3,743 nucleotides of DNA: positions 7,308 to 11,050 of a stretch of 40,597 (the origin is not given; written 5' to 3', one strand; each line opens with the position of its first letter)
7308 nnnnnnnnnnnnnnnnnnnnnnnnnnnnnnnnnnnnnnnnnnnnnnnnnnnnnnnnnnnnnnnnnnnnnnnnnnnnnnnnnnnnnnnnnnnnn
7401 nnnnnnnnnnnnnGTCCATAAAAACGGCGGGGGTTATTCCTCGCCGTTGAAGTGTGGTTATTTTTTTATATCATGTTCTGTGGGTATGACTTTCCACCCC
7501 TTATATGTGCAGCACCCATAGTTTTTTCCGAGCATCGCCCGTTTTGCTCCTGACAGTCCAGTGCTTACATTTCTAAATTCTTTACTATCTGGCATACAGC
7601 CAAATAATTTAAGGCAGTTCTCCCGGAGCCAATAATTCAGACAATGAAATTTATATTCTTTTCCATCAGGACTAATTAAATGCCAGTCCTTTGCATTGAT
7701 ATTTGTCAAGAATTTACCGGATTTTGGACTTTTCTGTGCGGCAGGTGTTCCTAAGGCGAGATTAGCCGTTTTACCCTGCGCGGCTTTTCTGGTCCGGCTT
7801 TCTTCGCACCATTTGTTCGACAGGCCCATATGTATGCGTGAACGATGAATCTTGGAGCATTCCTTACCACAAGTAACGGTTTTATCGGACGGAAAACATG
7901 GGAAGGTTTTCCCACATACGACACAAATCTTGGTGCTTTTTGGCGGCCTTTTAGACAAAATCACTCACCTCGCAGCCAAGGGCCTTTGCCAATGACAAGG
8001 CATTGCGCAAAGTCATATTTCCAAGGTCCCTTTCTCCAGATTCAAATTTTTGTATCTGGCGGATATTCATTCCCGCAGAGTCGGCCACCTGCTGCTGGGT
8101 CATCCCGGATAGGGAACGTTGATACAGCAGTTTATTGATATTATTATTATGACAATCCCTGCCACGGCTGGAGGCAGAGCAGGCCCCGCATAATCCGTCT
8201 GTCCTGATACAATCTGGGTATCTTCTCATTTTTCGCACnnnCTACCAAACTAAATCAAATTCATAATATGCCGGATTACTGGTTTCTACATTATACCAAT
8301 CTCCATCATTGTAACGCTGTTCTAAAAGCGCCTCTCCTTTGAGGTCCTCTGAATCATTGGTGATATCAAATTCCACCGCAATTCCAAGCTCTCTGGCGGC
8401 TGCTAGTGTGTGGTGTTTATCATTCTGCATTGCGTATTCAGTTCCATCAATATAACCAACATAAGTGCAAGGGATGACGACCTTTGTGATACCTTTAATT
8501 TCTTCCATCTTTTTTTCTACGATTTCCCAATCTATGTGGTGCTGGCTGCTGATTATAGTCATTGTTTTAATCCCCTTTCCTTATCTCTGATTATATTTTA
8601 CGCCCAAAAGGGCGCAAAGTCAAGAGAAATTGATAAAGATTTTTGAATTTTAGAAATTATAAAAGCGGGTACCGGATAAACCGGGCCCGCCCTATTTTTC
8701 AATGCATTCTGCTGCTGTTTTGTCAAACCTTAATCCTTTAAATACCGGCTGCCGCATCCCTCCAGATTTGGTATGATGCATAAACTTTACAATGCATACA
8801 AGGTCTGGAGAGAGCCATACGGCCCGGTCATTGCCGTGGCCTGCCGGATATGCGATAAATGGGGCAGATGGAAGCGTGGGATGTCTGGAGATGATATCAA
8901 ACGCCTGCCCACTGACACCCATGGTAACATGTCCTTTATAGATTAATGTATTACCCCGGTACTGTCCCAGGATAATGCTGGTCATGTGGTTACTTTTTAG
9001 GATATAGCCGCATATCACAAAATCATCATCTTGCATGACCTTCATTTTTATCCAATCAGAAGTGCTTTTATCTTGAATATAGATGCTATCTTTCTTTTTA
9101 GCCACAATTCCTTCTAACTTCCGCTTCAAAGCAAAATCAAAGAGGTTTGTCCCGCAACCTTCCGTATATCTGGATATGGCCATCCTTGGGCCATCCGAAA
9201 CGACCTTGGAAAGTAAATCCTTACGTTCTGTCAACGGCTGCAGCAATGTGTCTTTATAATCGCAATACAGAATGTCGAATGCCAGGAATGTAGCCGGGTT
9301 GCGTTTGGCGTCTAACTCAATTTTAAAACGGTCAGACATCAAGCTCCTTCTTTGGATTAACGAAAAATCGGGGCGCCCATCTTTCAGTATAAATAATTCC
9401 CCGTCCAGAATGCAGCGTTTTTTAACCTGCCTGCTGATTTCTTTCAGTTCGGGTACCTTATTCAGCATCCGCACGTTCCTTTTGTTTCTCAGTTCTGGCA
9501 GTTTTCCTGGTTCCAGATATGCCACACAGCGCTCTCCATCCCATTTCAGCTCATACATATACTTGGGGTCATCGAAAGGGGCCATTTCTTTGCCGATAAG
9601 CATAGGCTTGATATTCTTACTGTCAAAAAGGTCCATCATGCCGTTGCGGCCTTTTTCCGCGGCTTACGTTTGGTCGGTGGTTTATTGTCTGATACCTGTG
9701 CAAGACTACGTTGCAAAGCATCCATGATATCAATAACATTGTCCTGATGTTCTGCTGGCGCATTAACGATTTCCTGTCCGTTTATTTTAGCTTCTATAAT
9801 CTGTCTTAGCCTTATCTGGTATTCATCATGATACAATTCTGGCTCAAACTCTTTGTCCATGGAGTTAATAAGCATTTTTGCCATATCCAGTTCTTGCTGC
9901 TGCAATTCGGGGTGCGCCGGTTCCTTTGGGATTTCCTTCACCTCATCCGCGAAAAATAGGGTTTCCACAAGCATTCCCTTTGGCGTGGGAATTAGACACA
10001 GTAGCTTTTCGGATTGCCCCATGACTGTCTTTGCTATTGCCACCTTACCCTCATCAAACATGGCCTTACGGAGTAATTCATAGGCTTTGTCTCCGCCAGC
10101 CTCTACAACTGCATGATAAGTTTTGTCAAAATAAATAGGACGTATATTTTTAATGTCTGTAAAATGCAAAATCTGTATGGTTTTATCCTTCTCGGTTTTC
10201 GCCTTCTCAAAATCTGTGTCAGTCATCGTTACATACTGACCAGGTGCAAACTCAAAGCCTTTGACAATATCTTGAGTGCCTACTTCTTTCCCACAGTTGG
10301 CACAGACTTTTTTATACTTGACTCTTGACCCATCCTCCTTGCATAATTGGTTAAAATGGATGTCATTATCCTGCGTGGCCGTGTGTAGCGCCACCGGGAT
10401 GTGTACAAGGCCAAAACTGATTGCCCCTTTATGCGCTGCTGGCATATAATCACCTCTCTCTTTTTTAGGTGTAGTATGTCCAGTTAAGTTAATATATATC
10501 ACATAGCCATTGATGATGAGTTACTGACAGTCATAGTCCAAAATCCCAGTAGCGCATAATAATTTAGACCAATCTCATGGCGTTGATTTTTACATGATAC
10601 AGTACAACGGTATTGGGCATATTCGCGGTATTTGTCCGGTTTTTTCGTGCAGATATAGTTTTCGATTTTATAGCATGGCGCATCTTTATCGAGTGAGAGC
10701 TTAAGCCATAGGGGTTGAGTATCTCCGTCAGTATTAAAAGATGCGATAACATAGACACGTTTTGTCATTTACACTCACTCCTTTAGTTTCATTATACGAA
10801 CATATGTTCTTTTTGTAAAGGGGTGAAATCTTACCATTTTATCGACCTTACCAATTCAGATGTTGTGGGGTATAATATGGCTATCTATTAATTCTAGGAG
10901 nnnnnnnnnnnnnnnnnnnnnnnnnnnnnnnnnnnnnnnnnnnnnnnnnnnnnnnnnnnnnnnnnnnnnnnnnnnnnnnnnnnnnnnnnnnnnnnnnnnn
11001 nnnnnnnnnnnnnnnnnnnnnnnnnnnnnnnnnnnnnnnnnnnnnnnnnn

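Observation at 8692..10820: Prophage-borne Ku + ATP-dependent ligase (NHEJ) operon behind a LexA (Cheo)-box promoter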

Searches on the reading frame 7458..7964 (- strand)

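Call 3: search_protein_families(library=pfam, proteins=[window:7458-7964:-], max_evalue=0.01)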
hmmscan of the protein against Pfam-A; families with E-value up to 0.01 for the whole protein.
window:7458-7964:- (168 aa): 0 families

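Call 5: search_protein_families(library=ncbifam, proteins=[window:7458-7964:-], max_evalue=0.01)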
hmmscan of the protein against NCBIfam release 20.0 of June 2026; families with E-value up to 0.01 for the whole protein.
window:7458-7964:- (168 aa): 0 families

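Call 6: search_protein_families(library=phrogs, proteins=[window:7458-7964:-], max_evalue=0.01)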
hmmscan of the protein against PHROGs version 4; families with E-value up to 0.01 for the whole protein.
window:7458-7964:- (168 aa): 1 family
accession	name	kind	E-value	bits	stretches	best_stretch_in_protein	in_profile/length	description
phrog_1271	-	DNA, RNA and nucleotide metabolism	3.1e-05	24.5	1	8-59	209-248/361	HNH endonuclease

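Call 75: search_protein_families(library=padloc, proteins=[window:7458-7964:-], max_evalue=0.01)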
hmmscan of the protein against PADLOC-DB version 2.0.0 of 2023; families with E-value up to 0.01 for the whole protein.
window:7458-7964:- (168 aa): 0 families

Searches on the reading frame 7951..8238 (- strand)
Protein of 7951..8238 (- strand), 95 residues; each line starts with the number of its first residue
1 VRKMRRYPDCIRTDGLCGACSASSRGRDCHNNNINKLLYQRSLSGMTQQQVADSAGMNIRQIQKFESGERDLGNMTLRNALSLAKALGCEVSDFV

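Call 3: search_protein_families(library=pfam, proteins=[window:7951-8238:-], max_evalue=0.01)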
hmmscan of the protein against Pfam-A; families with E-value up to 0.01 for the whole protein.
window:7951-8238:- (95 aa): 4 families
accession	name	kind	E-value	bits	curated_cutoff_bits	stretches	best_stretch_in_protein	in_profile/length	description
PF01381.28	HTH_3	-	1e-07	32.3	23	1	43-94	7-55/55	Helix-turn-helix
PF12844.13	HTH_19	-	0.00016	22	30.2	1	41-88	8-52/64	Helix-turn-helix domain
PF13560.12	HTH_31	-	0.00021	22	27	1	41-90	10-60/64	Helix-turn-helix domain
PF13443.12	HTH_26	-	0.0003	21.4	22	1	43-94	8-57/63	Cro/C1-type HTH DNA-binding domain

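Call 75: search_protein_families(library=padloc, proteins=[window:7951-8238:-], max_evalue=0.01)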
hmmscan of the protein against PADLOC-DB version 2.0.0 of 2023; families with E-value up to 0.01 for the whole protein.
window:7951-8238:- (95 aa): 7 families
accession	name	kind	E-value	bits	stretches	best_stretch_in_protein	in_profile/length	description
PDLC03949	RmrA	-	3.8e-05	20.7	1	35-92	5-59/363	-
PDLC03665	Control_protein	-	7.4e-05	20.9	1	31-94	10-68/77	control protein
PDLC03954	RmrA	-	0.0003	17.8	1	28-87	6-62/380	-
PDLC02926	HTH_VI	-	0.00047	18.4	1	40-78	9-47/92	-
PDLC03671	Control_protein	-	0.0025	16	1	40-92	22-71/84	control protein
PDLC03953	RmrA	-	0.0028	14.9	1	35-90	8-60/373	-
PDLC04142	capH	-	0.0068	15.5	1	40-93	14-63/103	capH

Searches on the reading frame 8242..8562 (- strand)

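Call 3: search_protein_families(library=pfam, proteins=[window:8242-8562:-], max_evalue=0.01)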
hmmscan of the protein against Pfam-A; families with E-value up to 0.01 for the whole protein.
window:8242-8562:- (106 aa): 0 families

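Call 5: search_protein_families(library=ncbifam, proteins=[window:8242-8562:-], max_evalue=0.01)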
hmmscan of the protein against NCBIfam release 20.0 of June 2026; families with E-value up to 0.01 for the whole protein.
window:8242-8562:- (106 aa): 0 families

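Call 6: search_protein_families(library=phrogs, proteins=[window:8242-8562:-], max_evalue=0.01)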
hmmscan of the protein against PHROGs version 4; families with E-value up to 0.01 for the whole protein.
window:8242-8562:- (106 aa): 1 family
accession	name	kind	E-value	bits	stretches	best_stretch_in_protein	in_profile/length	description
phrog_4807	-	unknown function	0.00019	22.4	1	3-83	8-85/133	-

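Call 75: search_protein_families(library=padloc, proteins=[window:8242-8562:-], max_evalue=0.01)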
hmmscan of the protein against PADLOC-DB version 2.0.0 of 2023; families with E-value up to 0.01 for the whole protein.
window:8242-8562:- (106 aa): 0 families

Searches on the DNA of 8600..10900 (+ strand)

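Call 11: search_dna_similar(query=window:8600-10900:+, collection=phages, mode=distant)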
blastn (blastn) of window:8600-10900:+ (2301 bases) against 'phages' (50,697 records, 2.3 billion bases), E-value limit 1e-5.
Records with a match: 1; places in all: 1; records where one place covers at least 80% of the query: 0.
Best place of each record, by identity: 90-95% 1.
By first word of the organism name: Mammaliicoccus 1.
By host as written in the record: Mammaliicoccus sciuri Dog031 1.
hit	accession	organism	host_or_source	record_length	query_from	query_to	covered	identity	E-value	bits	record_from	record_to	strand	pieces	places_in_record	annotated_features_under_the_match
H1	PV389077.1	Mammaliicoccus phage phi31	Mammaliicoccus sciuri Dog031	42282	2184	2221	2%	94.9%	9e-6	59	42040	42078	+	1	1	hypothetical protein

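Call 60: get_annotated_region(hit=H1, flank=1500)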
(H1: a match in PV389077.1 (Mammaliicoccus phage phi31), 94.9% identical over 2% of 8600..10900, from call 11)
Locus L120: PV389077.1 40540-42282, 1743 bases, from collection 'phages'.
description: Mammaliicoccus phage phi31, complete genome.
organism: Mammaliicoccus phage phi31 (NCBI taxid 3414226)
taxonomy: Viruses
host: Mammaliicoccus sciuri Dog031; source: induction of prophage; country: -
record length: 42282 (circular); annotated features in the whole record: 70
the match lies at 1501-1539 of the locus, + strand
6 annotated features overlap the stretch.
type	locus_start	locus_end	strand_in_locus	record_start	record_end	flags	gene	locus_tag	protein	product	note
CDS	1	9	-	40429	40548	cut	-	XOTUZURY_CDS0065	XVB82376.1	hypothetical protein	-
CDS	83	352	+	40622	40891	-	-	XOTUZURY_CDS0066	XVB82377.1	hypothetical protein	-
CDS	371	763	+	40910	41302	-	-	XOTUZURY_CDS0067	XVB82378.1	hypothetical protein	-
CDS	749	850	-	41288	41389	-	-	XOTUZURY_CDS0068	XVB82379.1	hypothetical protein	-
CDS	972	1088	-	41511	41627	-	-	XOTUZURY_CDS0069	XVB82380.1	hypothetical protein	-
CDS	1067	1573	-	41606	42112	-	-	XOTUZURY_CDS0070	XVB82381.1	hypothetical protein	-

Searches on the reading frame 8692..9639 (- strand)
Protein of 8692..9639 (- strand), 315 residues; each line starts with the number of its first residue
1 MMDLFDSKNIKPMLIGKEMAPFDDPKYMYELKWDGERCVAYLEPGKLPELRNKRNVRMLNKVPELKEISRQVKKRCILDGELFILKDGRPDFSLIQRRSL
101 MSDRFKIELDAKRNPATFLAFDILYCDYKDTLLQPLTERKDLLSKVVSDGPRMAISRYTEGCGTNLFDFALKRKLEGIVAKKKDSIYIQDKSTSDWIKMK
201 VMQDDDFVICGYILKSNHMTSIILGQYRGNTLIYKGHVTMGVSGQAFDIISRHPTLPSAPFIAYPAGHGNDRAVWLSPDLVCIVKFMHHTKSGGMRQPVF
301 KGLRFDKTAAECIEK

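Call 3: search_protein_families(library=pfam, proteins=[window:8692-9639:-], max_evalue=0.01)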
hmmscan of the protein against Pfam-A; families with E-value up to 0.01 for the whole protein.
window:8692-9639:- (315 aa): 4 families
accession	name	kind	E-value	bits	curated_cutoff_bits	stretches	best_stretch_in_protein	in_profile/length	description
PF01068.26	DNA_ligase_A_M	-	2.1e-28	99.8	26.2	1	18-200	13-204/204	ATP dependent DNA ligase domain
PF04679.21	DNA_ligase_A_C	-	1.5e-13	51.4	27.5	1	216-307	2-94/94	ATP dependent DNA ligase C terminal region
PF01331.24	mRNA_cap_enzyme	-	0.0003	21.1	29.6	0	23-106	14-99/194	mRNA capping enzyme, catalytic domain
PF09414.15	RNA_ligase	-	0.00056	20.5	27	1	62-200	53-171/171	RNA ligase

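Call 5: search_protein_families(library=ncbifam, proteins=[window:8692-9639:-], max_evalue=0.01)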
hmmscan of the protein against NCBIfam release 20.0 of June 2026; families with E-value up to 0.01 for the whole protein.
window:8692-9639:- (315 aa): 14 families
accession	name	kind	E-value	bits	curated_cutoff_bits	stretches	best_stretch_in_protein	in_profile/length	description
TIGR02779.1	NHEJ_ligase_lig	equivalog_domain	5.5e-63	213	227.75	1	14-312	3-300/302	non-homologous end-joining DNA ligase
TIGR02776.1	NHEJ_ligase_prk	equivalog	1.3e-49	169.6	373.2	1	26-312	6-292/587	DNA ligase D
NF007210.0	PRK09632.1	equivalog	1.1e-48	166.2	989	1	7-312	475-777/781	ATP-dependent DNA ligase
NF004628.0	PRK05972.1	subfamily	3.9e-47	160.9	895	1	9-312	243-545/870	ATP-dependent DNA ligase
NF005796.0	PRK07636.1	subfamily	1.3e-41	142.6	337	1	10-303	3-273/275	ATP-dependent DNA ligase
NF006078.0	PRK08224.1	equivalog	1.8e-32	112.6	296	1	7-232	6-232/350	ATP-dependent DNA ligase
NF007211.0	PRK09633.1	equivalog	6.6e-29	100.7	774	1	23-312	14-307/610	DNA ligase D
TIGR00574.1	dnl1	superfamily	6.5e-21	74.6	217.8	1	20-214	186-395/527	ATP-dependent DNA ligase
NF006701.0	PRK09247.1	equivalog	1.8e-16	60.2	543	1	23-201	223-407/540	ATP-dependent DNA ligase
NF002868.0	PRK03180.1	equivalog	2e-15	56.5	641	1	58-210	236-390/509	ATP-dependent DNA ligase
TIGR04120.1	DNA_lig_bact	equivalog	2.9e-14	52.9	400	1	19-201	215-398/526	cisplatin damage response ATP-dependent DNA ligase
NF041331.1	LigA_Halo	equivalog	5e-12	45.1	830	1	29-211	251-438/552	ATP-dependent DNA ligase LigA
NF005148.0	PRK06617.1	equivalog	0.0036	16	524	1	165-233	72-136/390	2-octaprenyl-6-methoxyphenyl hydroxylase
NF006592.0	PRK09125.1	equivalog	0.0075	15.3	200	0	77-213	86-214/283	DNA ligase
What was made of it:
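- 8692..9639 (-): ATP-dependent DNA ligase, LigD ligase-domain type (nucleotidyltransferase + OB fold, 315 aa). Its start overlaps the Ku stop by 4 nt. TIGR02779 213 bits (cut-off 227.75) (calls 3, 5).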

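Call 6: search_protein_families(library=phrogs, proteins=[window:8692-9639:-], max_evalue=0.01)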
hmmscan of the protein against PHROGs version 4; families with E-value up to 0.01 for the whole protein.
window:8692-9639:- (315 aa): 1 family
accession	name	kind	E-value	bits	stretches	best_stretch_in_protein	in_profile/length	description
phrog_114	-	DNA, RNA and nucleotide metabolism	8.3e-27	95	1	10-314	221-508/634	ATP-dependent DNA ligase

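Call 13: search_dna_similar(query=window:8692-9639:-, collection=phages, mode=protein, max_rows=40)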
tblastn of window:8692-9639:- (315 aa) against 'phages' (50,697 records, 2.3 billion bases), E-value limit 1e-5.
Records with a match: 45; places in all: 45; records where one place covers at least 80% of the query: 40.
Best place of each record, by identity: <60% 45.
By first word of the organism name: Bacillus 24; Rhizobium 11; Sinorhizobium 5; Bacteriophage 2; Psychrobacillus 1; Bradyrhizobium 1; Alicyclobacillus 1.
By host as written in the record: Bacillus subtilis BEST7003 9; Bacillus subtilis subsp. subtilis str. 168 5; Bacillus subtilis 5; Sinorhizobium sp. LM21 4; - 3; Bacillus subtilis Delta6 3; Rhizobium leguminosarum strain F1 2; Rhizobium phaseoli T3_3 1; and 13 more.
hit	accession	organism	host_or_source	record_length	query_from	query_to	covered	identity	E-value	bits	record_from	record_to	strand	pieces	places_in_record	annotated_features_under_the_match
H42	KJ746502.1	Rhizobium phage vB_RleM_PPF1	Rhizobium leguminosarum strain F1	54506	10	314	97%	32.0%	3e-30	126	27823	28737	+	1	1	putative ATP-dependent DNA ligase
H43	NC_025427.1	Rhizobium phage vB_RleM_PPF1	Rhizobium leguminosarum strain F1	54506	10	314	97%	32.0%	3e-30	126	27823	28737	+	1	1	non-homologous end-joining DNA ligase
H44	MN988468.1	Rhizobium phage RHph_TM3_3_3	Rhizobium phaseoli T3_3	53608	10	314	97%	29.9%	8e-30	125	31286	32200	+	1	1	ATP-dependent DNA ligase protein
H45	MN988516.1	Rhizobium phage RHph_N28_2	Rhizobium etli N731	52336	10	314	97%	29.2%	1e-27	118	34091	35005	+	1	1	ATP-dependent DNA ligase protein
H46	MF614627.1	Sinorhizobium phage phi2LM21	Sinorhizobium sp. LM21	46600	21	314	93%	29.7%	6e-28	119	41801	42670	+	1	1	ATP-dependent DNA ligase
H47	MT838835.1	Bacteriophage sp.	human fecal samples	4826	8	304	94%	28.9%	2e-28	120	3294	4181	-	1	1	record has no annotation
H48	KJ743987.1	Sinorhizobium phage phiLM21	Sinorhizobium sp. LM21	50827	21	304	90%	30.0%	2e-28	120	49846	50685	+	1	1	ATP-dependent DNA ligase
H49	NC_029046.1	Sinorhizobium phage phiLM21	Sinorhizobium sp. LM21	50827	21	304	90%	30.0%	2e-28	120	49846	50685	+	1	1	non-homologous end-joining DNA ligase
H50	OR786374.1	Sinorhizobium phage StopSmel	Sinorhizobium meliloti NRRL L-50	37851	10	303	93%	28.9%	2e-25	112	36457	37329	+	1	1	ATP-dependent DNA ligase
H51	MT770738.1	Rhizobium phage B1VFA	Rhizobium leguminosarum VF39SM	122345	10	304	94%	28.6%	3e-18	91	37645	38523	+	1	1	ATP-dependent DNA ligase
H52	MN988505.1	Rhizobium phage RHph_N1_10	Rhizobium phaseoli N1_10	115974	10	305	94%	28.3%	4e-18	91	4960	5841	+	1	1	ATP-dependent DNA ligase protein | hypothetical protein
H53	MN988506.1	Rhizobium phage RHph_N1_15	Rhizobium phaseoli N1_15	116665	10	305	94%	28.3%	4e-18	91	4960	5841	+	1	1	ATP-dependent DNA ligase protein | hypothetical protein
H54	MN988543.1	Rhizobium phage RHph_N2_6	Rhizobium phaseoli N2_6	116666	10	305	94%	28.3%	4e-18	91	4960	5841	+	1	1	ATP-dependent DNA ligase protein | hypothetical protein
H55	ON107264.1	Bacillus phage BUCT083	Bacillus subtilis subsp. subtilis str. ...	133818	10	304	94%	28.3%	2e-21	100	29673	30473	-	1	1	ATP-dependent DNA ligase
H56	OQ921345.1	Bacillus phage SPbetaL5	Bacillus subtilis BEST7003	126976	10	304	94%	28.3%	2e-20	98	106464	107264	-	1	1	hypothetical protein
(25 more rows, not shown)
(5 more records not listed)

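Call 75: search_protein_families(library=padloc, proteins=[window:8692-9639:-], max_evalue=0.01)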
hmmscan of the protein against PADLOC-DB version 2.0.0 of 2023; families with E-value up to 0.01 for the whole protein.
window:8692-9639:- (315 aa): 0 families
